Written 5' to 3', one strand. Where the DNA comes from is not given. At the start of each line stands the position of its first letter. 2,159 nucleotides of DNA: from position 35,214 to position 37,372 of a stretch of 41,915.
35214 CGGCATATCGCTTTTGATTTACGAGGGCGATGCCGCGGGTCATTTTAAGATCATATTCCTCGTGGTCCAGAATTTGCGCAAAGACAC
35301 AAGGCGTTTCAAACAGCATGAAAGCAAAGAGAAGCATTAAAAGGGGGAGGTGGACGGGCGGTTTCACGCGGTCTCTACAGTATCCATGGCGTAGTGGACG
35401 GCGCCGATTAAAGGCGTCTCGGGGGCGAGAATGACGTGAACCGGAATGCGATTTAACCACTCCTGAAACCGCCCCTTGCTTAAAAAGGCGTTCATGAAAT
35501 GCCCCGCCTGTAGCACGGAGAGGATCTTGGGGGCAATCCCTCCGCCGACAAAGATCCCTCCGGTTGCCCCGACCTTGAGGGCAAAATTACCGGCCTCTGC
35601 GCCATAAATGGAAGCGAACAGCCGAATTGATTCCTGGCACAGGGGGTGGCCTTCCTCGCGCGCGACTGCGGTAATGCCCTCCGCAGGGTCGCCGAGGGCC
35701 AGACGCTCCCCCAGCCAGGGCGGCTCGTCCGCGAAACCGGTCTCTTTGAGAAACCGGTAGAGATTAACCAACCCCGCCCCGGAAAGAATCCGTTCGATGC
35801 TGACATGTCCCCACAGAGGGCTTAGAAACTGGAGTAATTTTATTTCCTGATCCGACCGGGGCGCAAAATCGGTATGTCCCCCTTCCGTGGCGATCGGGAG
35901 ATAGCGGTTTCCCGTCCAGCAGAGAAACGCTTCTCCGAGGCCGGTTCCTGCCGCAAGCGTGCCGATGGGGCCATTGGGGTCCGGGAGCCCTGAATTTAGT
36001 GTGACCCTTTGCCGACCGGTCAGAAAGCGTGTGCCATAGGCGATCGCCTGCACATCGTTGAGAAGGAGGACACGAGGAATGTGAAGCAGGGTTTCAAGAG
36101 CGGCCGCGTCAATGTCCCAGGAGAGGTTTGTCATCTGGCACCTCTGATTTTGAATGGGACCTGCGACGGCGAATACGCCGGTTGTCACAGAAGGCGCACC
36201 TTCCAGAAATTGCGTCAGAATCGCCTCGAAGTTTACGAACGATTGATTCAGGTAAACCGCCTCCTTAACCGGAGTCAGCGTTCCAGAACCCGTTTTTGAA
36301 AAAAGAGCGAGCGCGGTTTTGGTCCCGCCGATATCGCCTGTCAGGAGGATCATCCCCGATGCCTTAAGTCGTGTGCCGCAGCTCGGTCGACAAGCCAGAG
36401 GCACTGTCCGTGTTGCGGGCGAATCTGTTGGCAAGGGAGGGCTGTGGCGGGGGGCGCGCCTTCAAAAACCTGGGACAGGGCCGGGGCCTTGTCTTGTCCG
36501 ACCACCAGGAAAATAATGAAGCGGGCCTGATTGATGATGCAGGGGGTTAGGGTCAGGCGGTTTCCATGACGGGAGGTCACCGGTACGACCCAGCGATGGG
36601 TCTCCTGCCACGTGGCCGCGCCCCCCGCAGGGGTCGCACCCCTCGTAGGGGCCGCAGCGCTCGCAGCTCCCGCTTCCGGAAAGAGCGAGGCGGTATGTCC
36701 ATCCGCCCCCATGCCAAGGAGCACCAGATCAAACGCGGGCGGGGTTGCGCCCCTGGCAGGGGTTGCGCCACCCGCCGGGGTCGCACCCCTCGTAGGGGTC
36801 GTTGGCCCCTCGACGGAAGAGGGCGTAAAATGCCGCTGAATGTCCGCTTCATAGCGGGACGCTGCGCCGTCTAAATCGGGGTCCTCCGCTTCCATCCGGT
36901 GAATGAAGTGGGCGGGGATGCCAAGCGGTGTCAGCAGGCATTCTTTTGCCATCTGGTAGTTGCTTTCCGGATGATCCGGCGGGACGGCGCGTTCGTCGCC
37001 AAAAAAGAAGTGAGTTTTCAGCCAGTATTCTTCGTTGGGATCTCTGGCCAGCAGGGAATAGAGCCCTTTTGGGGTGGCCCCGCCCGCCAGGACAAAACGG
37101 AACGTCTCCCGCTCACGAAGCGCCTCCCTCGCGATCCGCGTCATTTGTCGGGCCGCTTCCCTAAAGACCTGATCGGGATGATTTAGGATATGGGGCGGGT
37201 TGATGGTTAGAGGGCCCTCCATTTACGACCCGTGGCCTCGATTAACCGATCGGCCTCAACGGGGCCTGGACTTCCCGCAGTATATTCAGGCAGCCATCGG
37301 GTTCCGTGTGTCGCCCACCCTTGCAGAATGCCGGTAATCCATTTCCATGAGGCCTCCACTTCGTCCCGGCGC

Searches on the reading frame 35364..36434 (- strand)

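Call 9: search_protein_families(library=pfam, proteins=[window:35364-36434:-])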
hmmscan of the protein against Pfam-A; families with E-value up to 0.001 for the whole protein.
window:35364-36434:- (356 aa): 1 family
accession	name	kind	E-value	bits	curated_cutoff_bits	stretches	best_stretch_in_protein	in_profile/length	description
PF02685.22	Glucokinase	-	5.3e-100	334.9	22.1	1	31-350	1-312/314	Glucokinase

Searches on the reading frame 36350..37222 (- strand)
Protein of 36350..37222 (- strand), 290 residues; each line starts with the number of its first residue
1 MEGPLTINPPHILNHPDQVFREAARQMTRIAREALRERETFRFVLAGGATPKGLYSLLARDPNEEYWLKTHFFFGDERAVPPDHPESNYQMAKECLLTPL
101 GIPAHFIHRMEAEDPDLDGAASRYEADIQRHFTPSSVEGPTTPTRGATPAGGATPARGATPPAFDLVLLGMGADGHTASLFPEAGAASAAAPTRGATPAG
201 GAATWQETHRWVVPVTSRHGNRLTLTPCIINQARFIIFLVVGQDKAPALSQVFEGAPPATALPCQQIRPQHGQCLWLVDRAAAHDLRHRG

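Call 9: search_protein_families(library=pfam, proteins=[window:36350-37222:-])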
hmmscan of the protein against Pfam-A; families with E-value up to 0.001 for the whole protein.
window:36350-37222:- (290 aa): 1 family
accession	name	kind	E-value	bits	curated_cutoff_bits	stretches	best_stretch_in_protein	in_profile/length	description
PF01182.26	Glucosamine_iso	-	3e-61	207.6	27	1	16-276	3-225/225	Glucosamine-6-phosphate isomerases/6-phosphogluconolactonase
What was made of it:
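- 36350..37222 (-): Host gene pgl (6-phosphogluconolactonase), 290 aa. Its 261 residues cover 223 profile positions. Pfam Glucosamine_iso, E = 3e-61 (call 9).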

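Call 28: search_solved_structures(query=window:36350-37222:-, show_alignments=2)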
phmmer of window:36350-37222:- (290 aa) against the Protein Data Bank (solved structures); distinct sequences matched with E-value up to 0.001: 20.
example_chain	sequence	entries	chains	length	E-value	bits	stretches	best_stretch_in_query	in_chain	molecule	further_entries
1y89_A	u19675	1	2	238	6.3e-26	94.9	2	38-131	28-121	devB protein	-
3oc6_A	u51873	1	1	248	2.2e-24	89.8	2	13-132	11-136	6-phosphogluconolactonase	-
4tm7_A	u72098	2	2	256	5.7e-24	88.5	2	26-129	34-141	6-phosphogluconolactonase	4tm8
3ico_A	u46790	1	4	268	3.8e-23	85.7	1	18-285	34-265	6-phosphogluconolactonase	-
6vye_A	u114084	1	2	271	6.8e-23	84.9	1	14-286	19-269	6-phosphogluconolactonase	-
2j0e_A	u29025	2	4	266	3.3e-20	76.1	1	16-286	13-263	6-PHOSPHOGLUCONOLACTONASE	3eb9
3e7f_A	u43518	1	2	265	3.4e-20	76.1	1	16-286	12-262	6-phosphogluconolactonase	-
3tx2_A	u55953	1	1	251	6.5e-20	75.1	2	23-130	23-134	Probable 6-phosphogluconolactonase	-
8em2_A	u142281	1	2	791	8.1e-20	74.8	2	17-111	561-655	GDH/6PGL endoplasmic bifunctional protein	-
1pbt_A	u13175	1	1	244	3.4e-19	72.8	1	32-129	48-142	6-phosphogluconolactonase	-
1vl1_A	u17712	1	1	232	3.8e-19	72.6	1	32-129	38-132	6-phosphogluconolactonase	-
3ch7_A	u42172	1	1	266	3.8e-15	59.5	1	23-282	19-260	6-phosphogluconolactonase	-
3css_A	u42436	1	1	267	3.8e-15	59.5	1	23-282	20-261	6-phosphogluconolactonase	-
3nwp_A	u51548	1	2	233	2.6e-12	50.2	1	155-268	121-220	6-phosphogluconolactonase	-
3lwd_A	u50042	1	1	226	8.4e-12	48.5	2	31-114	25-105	6-phosphogluconolactonase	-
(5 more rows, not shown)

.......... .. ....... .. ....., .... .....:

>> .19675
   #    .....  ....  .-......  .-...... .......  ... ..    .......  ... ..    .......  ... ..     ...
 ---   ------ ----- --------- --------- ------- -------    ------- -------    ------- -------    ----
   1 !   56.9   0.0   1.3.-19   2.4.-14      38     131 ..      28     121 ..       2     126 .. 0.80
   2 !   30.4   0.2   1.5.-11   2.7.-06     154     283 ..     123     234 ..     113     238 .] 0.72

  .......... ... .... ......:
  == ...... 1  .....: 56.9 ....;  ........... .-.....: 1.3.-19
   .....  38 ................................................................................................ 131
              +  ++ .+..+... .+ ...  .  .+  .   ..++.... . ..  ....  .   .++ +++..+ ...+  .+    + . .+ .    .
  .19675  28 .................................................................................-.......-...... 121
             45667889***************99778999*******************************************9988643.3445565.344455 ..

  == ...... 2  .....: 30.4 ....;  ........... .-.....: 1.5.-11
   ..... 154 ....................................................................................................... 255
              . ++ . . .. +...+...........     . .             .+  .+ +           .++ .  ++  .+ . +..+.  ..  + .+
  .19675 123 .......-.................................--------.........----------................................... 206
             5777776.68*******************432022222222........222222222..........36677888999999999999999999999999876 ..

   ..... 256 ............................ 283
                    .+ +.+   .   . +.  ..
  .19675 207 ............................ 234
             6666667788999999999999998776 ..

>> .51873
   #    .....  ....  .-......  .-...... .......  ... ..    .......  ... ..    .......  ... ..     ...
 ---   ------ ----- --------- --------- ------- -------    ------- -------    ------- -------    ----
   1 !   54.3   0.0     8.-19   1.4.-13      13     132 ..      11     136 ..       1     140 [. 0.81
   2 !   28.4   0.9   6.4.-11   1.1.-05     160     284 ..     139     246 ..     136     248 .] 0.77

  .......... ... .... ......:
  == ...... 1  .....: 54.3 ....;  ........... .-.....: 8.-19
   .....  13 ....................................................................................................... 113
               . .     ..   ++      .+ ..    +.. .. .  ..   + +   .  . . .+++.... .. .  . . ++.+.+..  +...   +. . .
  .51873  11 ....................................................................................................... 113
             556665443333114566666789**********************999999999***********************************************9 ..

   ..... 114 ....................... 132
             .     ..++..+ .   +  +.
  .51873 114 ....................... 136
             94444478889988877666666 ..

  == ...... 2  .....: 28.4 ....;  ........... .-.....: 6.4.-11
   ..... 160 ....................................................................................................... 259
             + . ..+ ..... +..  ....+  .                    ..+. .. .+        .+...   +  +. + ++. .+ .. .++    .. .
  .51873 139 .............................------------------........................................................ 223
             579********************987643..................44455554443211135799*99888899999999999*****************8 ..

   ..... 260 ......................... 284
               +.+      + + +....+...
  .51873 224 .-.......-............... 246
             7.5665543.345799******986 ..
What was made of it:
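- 36614..36656 (-): pgl array A: about 2.4 units, read as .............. (residues about 190-203), just after the conserved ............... motif. Gap against solved structures (call 28).
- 36741..36802 (-): pgl array B: about 3.4 degenerate units, read as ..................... (residues about 141-161), just before the same motif. Insertion against PDB 1y89 and 3oc6 (call 28).
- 36350..37222 (-): PDB search (call 28).
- Checked: Both are insertions relative to solved 6-phosphogluconolactonases (call 28).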
